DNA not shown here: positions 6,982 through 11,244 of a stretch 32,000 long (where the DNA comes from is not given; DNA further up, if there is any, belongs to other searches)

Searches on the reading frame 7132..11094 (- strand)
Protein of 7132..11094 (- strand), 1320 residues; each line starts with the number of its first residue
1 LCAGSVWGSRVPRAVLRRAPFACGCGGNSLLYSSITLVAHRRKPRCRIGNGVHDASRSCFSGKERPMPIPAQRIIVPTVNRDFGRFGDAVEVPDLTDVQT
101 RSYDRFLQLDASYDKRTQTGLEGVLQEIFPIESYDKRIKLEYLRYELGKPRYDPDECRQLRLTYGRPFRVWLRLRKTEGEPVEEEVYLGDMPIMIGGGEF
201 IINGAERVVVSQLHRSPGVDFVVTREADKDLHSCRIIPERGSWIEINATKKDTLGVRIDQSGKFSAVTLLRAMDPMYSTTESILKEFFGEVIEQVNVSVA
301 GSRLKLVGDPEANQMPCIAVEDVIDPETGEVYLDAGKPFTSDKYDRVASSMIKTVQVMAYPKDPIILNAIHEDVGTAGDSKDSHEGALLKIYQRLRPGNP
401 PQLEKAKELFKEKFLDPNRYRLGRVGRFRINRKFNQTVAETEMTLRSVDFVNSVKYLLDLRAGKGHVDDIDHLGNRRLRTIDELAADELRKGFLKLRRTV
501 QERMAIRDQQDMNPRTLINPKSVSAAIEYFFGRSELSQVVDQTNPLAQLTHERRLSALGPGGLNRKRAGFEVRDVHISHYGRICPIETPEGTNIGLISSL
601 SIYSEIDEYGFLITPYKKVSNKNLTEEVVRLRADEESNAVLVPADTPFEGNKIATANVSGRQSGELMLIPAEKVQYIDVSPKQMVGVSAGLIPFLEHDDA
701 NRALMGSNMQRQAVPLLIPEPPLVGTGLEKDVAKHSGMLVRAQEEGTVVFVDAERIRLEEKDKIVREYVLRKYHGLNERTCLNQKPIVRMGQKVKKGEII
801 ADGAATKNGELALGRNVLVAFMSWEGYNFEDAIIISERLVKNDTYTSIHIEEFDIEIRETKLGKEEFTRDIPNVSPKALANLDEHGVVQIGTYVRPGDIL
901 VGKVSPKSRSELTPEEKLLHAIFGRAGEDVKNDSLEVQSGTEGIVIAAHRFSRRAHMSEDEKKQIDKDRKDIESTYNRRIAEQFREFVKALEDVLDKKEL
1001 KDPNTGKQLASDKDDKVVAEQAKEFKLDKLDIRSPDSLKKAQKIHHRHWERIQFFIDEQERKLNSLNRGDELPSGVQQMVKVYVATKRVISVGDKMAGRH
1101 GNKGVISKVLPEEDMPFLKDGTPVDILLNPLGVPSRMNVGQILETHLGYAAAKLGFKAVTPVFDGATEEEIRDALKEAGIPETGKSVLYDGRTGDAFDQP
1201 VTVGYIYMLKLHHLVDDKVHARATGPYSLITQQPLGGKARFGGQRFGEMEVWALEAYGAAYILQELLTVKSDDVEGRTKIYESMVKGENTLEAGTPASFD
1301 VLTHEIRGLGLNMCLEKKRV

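Call 31: search_protein_families(library=pfam, proteins=[window:7132-11094:-], max_evalue=0.001)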
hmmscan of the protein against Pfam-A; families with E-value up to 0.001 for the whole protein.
window:7132-11094:- (1320 aa): 7 families
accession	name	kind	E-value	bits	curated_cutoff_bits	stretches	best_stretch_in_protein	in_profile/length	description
PF00562.33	RNA_pol_Rpb2_6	-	1e-136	456.4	23.4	1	742-1240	2-373/373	RNA polymerase Rpb2, domain 6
PF04565.21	RNA_pol_Rpb2_3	-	1.5e-27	96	21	1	538-606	1-68/68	RNA polymerase Rpb2, domain 3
PF04560.25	RNA_pol_Rpb2_7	-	8.1e-25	87.5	32.1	1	1242-1316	1-85/87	RNA polymerase Rpb2, domain 7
PF04561.19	RNA_pol_Rpb2_2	-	2.3e-22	80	21.7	1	383-479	98-190/190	RNA polymerase Rpb2, domain 2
PF04563.20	RNA_pol_Rpb2_1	-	1.2e-19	71.1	28.2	1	95-524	2-202/203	RNA polymerase beta subunit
PF10385.14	RNA_pol_Rpb2_45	-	4e-14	52.8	28.2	1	616-680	1-66/66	RNA polymerase beta subunit external 1 domain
PF01551.29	Peptidase_M23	-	0.00089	19.8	28.7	0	731-807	7-76/96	Peptidase family M23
